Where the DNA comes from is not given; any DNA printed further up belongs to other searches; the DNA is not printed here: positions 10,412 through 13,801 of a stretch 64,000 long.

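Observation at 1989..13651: Non-canonical assembly-line logic: A-T-C NRPS ending in a condensation domain plus a KS-AT-T PKS with an NRPS-style carrier, and no TE or reductase release domain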

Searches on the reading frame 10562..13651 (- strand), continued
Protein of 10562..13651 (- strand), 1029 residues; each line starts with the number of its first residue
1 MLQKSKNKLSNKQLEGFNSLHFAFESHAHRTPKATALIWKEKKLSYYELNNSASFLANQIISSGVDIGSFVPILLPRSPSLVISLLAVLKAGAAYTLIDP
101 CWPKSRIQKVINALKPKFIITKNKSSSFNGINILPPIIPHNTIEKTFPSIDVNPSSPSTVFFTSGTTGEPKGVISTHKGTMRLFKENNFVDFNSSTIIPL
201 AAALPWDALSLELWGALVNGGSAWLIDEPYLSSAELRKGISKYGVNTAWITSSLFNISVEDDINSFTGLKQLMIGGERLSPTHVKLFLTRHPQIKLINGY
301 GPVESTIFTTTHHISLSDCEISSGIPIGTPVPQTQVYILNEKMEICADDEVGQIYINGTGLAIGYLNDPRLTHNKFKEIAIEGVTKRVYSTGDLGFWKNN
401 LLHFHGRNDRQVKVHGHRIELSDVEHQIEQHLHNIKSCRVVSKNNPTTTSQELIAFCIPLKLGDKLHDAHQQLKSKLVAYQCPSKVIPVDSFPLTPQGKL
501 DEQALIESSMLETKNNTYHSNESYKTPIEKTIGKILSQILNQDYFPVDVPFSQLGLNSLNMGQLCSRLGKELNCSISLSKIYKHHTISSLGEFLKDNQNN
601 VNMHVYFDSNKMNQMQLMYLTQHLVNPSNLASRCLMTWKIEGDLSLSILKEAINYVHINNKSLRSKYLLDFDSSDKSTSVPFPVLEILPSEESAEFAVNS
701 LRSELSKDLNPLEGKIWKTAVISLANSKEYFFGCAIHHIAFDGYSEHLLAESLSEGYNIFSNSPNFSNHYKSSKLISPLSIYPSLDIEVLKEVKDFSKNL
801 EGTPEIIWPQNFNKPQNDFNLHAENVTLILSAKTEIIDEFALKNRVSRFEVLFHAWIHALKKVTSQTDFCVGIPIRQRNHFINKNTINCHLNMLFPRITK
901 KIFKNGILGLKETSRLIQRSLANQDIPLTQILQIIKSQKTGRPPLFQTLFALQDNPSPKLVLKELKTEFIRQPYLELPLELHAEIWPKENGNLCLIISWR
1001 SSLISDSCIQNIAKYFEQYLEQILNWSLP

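Call 26: find_encoding_contigs(protein=P0248, flank=10000, max_places=3)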
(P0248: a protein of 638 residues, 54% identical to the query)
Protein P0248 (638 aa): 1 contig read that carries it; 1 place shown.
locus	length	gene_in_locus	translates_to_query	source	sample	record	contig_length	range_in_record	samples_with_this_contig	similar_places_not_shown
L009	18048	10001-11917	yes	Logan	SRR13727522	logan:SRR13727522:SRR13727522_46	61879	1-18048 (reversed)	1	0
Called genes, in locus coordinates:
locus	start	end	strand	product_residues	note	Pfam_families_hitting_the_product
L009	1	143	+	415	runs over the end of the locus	PF00083:Sugar_tr, PF07690:MFS_1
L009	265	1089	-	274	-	PF13385:Laminin_G_3 (weak)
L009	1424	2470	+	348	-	PF01209:Ubie_methyltran (weak), PF13489:Methyltransf_23, PF08241:Methyltransf_11, PF08242:Methyltransf_12, PF13649:Methyltransf_25, PF13847:Methyltransf_31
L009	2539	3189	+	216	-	PF08534:Redoxin, PF00578:AhpC-TSA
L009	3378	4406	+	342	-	PF00106:adh_short, PF08659:KR, PF13561:adh_short_C2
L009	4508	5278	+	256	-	-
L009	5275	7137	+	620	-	PF00664:ABC_membrane (weak), PF02463:SMC_N (faint), PF00005:ABC_tran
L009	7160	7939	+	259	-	PF13385:Laminin_G_3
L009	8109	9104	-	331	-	PF14226:DIOX_N, PF03171:2OG-FeII_Oxy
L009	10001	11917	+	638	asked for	PF00501:AMP-binding, PF13193:AMP-binding_C, PF00550:PP-binding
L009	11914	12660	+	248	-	PF00975:Thioesterase, PF12697:Abhydrolase_6 (faint)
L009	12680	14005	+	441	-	PF00202:Aminotran_3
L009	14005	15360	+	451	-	PF02885:Glycos_trans_3N, PF00591:Glycos_transf_3, PF07831:PYNP_C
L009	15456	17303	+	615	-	PF00664:ABC_membrane, PF00005:ABC_tran, PF02463:SMC_N (weak)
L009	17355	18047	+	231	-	?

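Call 29: search_protein_families(library=ncbifam, proteins=[L009:10001-11917:+, L009:11914-12660:+, L009:12680-14005:+, L009:14005-15360:+, L009:8109-9104:-, L009:4508-5278:+, L009:3378-4406:+, L009:1424-2470:+], max_evalue=0.00001)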
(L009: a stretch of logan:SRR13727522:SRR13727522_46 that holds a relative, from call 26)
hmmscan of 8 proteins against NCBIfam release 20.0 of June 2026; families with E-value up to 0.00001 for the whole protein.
L009:10001-11917:+ (638 aa): 103 families (the best 25 are shown)
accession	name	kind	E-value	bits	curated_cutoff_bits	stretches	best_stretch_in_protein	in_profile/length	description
TIGR01733.1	AA-adenyl-dom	subfamily_domain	1e-113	380.2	317.4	1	66-470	1-409/409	amino acid adenylation domain-containing protein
NF004282.0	PRK05691.1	subfamily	8.7e-102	340.6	4090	2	356-622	4042-4310/4334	non-ribosomal peptide synthase/polyketide synthase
NF047350.1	aureusi_NRPS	equivalog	4.4e-98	329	2500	1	32-621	1427-1991/2373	aureusimine non-ribosomal peptide synthetase AusA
NF041803.1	NRPS_SolG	exception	1.8e-92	310.6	2200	1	39-613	561-1148/1163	solanimycin non-ribosomal peptide synthetase SolG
NF038078.1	NRPS_MxcG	equivalog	1.9e-91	307.1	2300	1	29-618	447-1039/1442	myxochelin non-ribosomal peptide synthetase MxcG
NF003417.0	PRK04813.1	subfamily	4.9e-83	279.4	476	1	40-535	5-504/505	D-alanine--poly(phosphoribitol) ligase subunit DltA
TIGR01734.1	D-ala-DACP-lig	equivalog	3.1e-80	270.2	559.85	1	40-535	2-503/504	D-alanine--poly(phosphoribitol) ligase subunit DltA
NF007605.2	PRK10252.1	equivalog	1.8e-76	257.6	2400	1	44-597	459-1018/1292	enterobactin non-ribosomal peptide synthetase EntF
NF004837.0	PRK06187.1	subfamily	3e-67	227.1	476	1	40-532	9-520/531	long-chain-fatty-acid--CoA ligase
TIGR03098.1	ligase_PEP_1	hypoth_equivalog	3.8e-57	193.9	592.35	1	40-531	1-515/517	acyl-CoA ligase (AMP-forming), exosortase A system-associated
TIGR03443.1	alpha_am_amid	equivalog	6.5e-54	182.8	1030.1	2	58-489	264-753/1390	L-aminoadipate-semialdehyde dehydrogenase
NF052269.1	Staph_lig_FadD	equivalog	2e-52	178.2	650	1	61-535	24-494/499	long-chain-fatty-acid--CoA ligase FadD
NF004822.0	PRK06178.1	equivalog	3.3e-46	158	782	2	174-534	203-567/571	acyl-CoA synthetase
TIGR01923.1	menE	equivalog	1.3e-45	156.1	330.15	1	66-530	1-442/442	o-succinylbenzoate--CoA ligase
NF006181.0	PRK08314.1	subfamily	1.2e-44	152.6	705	2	177-529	197-549/563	long-chain-fatty-acid--CoA ligase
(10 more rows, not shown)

L009:11914-12660:+ (248 aa): 1 family
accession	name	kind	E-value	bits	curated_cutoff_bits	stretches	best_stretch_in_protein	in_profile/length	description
NF011457.0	PRK14875.1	equivalog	4e-06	26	307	0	44-118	159-232/372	acetoin dehydrogenase dihydrolipoyllysine-residue acetyltransferase subunit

L009:12680-14005:+ (441 aa): 69 families (the best 25 are shown)
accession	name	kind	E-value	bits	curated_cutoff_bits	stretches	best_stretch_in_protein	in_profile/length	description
TIGR00508.1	bioA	equivalog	5.3e-90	302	405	1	29-433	2-416/419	adenosylmethionine--8-amino-7-oxononanoate transaminase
NF004624.0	PRK05964.1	equivalog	3.8e-82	276.1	494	1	17-432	3-419/427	adenosylmethionine--8-amino-7-oxononanoate transaminase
NF005683.0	PRK07481.1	subfamily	5e-71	240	575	1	22-436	8-448/453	hypothetical protein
NF005102.0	PRK06541.1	equivalog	2.5e-69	234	574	1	36-435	28-453/460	aspartate aminotransferase family protein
TIGR00707.1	argD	subfamily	6.1e-67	226.1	410.05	1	39-433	8-378/381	acetylornithine/succinylornithine family transaminase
NF005447.0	PRK07036.1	equivalog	1.1e-64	218.9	618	1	13-437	6-454/468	aminotransferase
NF005443.0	PRK07030.1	equivalog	1.6e-63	214.8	729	1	19-418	6-427/451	adenosylmethionine--8-amino-7-oxononanoate transaminase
NF052567.1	OmAmTferAptACaul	equivalog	1.8e-63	214.8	500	1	40-436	18-429/431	omega-aminotransferase AptA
NF004426.0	PRK05769.1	equivalog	2.5e-63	214.4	552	1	15-436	15-438/441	acetyl ornithine aminotransferase family protein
NF002874.0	PRK03244.1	equivalog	7.6e-63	212.6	457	1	39-436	24-393/399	acetylornithine transaminase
NF005993.0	PRK08117.1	subfamily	1.5e-62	211.7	574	1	35-433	20-425/433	aspartate aminotransferase family protein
NF005812.0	PRK07678.1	subfamily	8.4e-62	209.3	488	1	16-436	6-448/451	aminotransferase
NF004767.0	PRK06105.1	subfamily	4.2e-61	206.9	517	1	18-436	6-448/460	aminotransferase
NF041821.1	daptide_amino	equivalog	8.6e-61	205.7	450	1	36-435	9-404/405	daptide-type RiPP biosynthesis aminotransferase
NF004718.0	PRK06062.1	subfamily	4.1e-60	203.6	472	1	8-433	7-444/454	hypothetical protein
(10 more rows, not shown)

L009:14005-15360:+ (451 aa): 9 families
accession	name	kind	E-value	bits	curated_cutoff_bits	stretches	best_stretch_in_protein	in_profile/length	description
TIGR02644.1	Y_phosphoryl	subfamily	5.6e-139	463.5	409.05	1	24-436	3-416/417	pyrimidine-nucleoside phosphorylase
NF004490.0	PRK05820.1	equivalog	3.6e-132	441.1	269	1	24-450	7-436/439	thymidine phosphorylase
NF004747.0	PRK06078.1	equivalog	6.9e-132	440.1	559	1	21-451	2-432/434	pyrimidine-nucleoside phosphorylase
TIGR02643.1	T_phosphoryl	equivalog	5.8e-104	348.4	570.7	1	26-451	7-437/437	thymidine phosphorylase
TIGR03327.1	AMP_phos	equivalog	6.3e-68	229.5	535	1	18-420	83-473/500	AMP phosphorylase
NF003338.0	PRK04350.1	subfamily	8.9e-68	228.9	434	1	18-421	88-476/502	thymidine phosphorylase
TIGR02645.1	ARCH_P_rylase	hypoth_equivalog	4.5e-66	223.3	434.6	1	20-420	84-472/493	putative thymidine phosphorylase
TIGR01245.1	trpD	equivalog_domain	1.2e-10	41.2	199.05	1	32-168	7-144/330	anthranilate phosphoribosyltransferase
NF011201.0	PRK14607.1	equivalog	1.2e-08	34.1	670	1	22-168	195-341/534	bifunctional anthranilate synthase component II/anthranilate phosphoribosyltransferase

L009:8109-9104:- (331 aa): 0 families

L009:4508-5278:+ (256 aa): 0 families

L009:3378-4406:+ (342 aa): 223 families (the best 25 are shown)
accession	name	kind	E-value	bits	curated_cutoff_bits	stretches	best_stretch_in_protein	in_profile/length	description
NF005559.1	PRK07231.1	subfamily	2.5e-57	194.2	215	2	66-260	2-195/249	glucose 1-dehydrogenase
NF009466.0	PRK12826.1-2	subfamily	2.7e-57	194.1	222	1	69-332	4-245/248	3-oxoacyl-ACP reductase FabG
NF004791.0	PRK06138.1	equivalog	3.1e-50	170.8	312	1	65-332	2-250/252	SDR family oxidoreductase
NF004198.0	PRK05653.1-3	equivalog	4.5e-49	167.1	296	1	66-331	5-246/248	3-oxoacyl-ACP reductase FabG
NF004203.0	PRK05653.2-4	subfamily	4.8e-48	163.8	313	1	66-333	4-258/260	3-oxoacyl-ACP reductase FabG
NF005681.0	PRK07478.1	subfamily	1.3e-46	159.1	267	2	65-265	3-204/254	SDR family oxidoreductase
TIGR01830.1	3oxo_ACP_reduc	equivalog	4.3e-46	157.6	297.75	2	71-267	1-195/239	3-oxoacyl-[acyl-carrier-protein] reductase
NF004818.0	PRK06172.1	equivalog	6.5e-46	156.7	336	2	65-267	4-206/253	SDR family oxidoreductase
NF009468.0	PRK12826.1-4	equivalog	3.4e-45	154.7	318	1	65-333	4-249/256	SDR family oxidoreductase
NF004778.0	PRK06124.1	equivalog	3.6e-44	151.1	303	2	65-262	8-204/256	SDR family oxidoreductase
NF006070.0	PRK08213.1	subfamily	2e-43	148.8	279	1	65-332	9-257/259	gluconate 5-dehydrogenase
NF004773.0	PRK06113.1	equivalog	2.1e-43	148.6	367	1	66-335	9-254/255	7-alpha-hydroxysteroid dehydrogenase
NF005446.0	PRK07035.1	equivalog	1.5e-42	145.6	373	1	65-331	8-253/255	SDR family oxidoreductase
NF049979.1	AlphHSDSHdhA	equivalog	2.4e-42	145.2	350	1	66-332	1-247/258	7alpha-hydroxysteroid dehydrogenase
NF009093.0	PRK12429.1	subfamily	2.9e-42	144.8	258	1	66-334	3-259/259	3-hydroxybutyrate dehydrogenase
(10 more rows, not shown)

L009:1424-2470:+ (348 aa): 11 families
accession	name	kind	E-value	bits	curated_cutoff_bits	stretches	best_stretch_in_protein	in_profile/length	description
NF041820.1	daptide_MTase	equivalog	5.1e-18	65.4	175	1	123-325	27-227/243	daptide-type RiPP biosynthesis methyltransferase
TIGR02021.1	BchM-ChlM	equivalog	5.1e-16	58.8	158.9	1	118-273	40-189/218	magnesium protoporphyrin IX methyltransferase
NF043040.1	corrin_prot_MT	hypoth_equivalog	4.5e-14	52.4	180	1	101-233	9-145/216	corrinoid protein-associated methyltransferase CpaM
TIGR01934.1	MenG_MenH_UbiE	subfamily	2.2e-11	43.5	158.35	1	105-178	10-86/223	ubiquinone/menaquinone biosynthesis methyltransferase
NF051855.1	GlySarMtaseBact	equivalog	7.4e-11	42.2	350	1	123-252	46-175/259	glycine/sarcosine N-methyltransferase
NF001244.0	PRK00216.1-5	equivalog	1.3e-10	40.9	216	1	104-191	18-110/236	bifunctional demethylmenaquinone methyltransferase/2-methoxy-6-polyprenyl-1,4-benzoquinol methylase UbiE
TIGR01983.1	UbiG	equivalog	9.3e-09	34.9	102.95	1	133-243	50-159/228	bifunctional 2-polyprenyl-6-hydroxyphenol methylase/3-demethylubiquinol 3-O-methyltransferase UbiG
TIGR02072.1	BioC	equivalog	3.2e-08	33.7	184.95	1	118-262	19-163/244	malonyl-ACP O-methyltransferase BioC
NF045667.1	MTase_DVU1556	equivalog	6.1e-07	29.1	155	1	131-322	21-162/213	DVU_1556 family methyltransferase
NF001242.0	PRK00216.1-3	equivalog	8.5e-07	28.6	351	1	104-187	38-126/258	bifunctional demethylmenaquinone methyltransferase/2-methoxy-6-polyprenyl-1,4-benzoquinol methylase UbiE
NF001241.0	PRK00216.1-2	equivalog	6.2e-06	26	327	0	91-189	8-110/231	demethylmenaquinone methyltransferase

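Call 31: find_related_loci(query=A1, collection=genome_contigs, flank=10000)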
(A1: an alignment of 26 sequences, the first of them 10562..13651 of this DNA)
Query A1 (1029 aa) in genome_contigs; peptide patterns used: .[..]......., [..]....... (x = any residue, [..] = any of these).
600 stretches matched a pattern (row limit reached: there are more); 553 encode a relative of the query (tblastn E <= 1e-3); the best 80 are kept; 79 distinct loci.
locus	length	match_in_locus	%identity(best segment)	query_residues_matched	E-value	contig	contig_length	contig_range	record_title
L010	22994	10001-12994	40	2-1016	0e+0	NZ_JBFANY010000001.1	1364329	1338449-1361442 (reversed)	Amycolatopsis sp. NPDC049688 NPDC049688_149_E4.ctg-0001, whole genome shotgun sequence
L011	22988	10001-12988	40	18-1023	0e+0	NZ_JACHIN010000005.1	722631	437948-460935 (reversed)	Nonomuraea endophytica strain DSM 45385 Ga0415315_05, whole genome shotgun sequence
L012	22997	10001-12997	39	18-1023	0e+0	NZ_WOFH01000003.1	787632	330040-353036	Actinomadura litoris strain NEAU-AAG5 Scaffold3, whole genome shotgun sequence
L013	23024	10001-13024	39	5-1023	0e+0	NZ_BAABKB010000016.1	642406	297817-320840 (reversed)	Streptomyces siamensis strain JCM 18409 sequence16, whole genome shotgun sequence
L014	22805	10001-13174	37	5-1020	0e+0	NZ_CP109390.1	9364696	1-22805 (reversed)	Kitasatospora sp. NBC_01539 strain NBC 01539 chromosome, complete genome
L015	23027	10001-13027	38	17-1023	0e+0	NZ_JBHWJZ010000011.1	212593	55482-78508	Streptomyces sp. NPDC059875 NPDC059875_T4_D9.ctg-0011, whole genome shotgun sequence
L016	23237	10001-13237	38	18-1023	0e+0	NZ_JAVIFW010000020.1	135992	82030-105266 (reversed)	Streptomyces sp. LHD-70 LHD.70_ctg020, whole genome shotgun sequence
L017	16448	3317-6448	39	18-1023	0e+0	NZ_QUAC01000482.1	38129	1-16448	Streptomyces inhibens strain NEAU-D10 C3395, whole genome shotgun sequence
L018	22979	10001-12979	39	18-1020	0e+0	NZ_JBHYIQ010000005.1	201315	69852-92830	Amycolatopsis sp. NPDC059021 NPDC059021_T51_C4.ctg-0005, whole genome shotgun sequence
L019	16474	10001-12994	40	18-1025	0e+0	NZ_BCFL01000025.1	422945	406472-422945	Streptomyces hyaluromycini strain NBRC 110483, whole genome shotgun sequence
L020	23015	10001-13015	38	18-1016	0e+0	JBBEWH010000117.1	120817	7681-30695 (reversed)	Actinomycetes bacterium KLBMP 9797 Scaffold25_1, whole genome shotgun sequence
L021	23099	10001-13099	38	18-1023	0e+0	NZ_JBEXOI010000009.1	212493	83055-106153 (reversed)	Streptomyces sp. NPDC006638 NPDC006638_295_B7.ctg-0009, whole genome shotgun sequence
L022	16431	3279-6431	37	18-1024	0e+0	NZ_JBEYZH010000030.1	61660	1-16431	Streptomyces sp. NPDC046557 NPDC046557_150_G9.ctg-0030, whole genome shotgun sequence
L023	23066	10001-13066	36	18-1023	0e+0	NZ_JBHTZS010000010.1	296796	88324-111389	Streptomyces scopuliridis strain NPDC056758 NPDC056758_T15_H10.ctg-0010, whole genome shotgun sequence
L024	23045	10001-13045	38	18-1023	0e+0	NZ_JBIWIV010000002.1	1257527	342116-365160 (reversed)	Streptomyces sp. NPDC093598 NPDC093598_178_C1.ctg-0002, whole genome shotgun sequence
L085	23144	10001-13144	26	11-1029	4e-107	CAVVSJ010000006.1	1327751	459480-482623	MAG: uncultured Acidobacteriota bacterium isolate MFD02840.bin.1.264 genome assembly, contig: contig_379, whole genome s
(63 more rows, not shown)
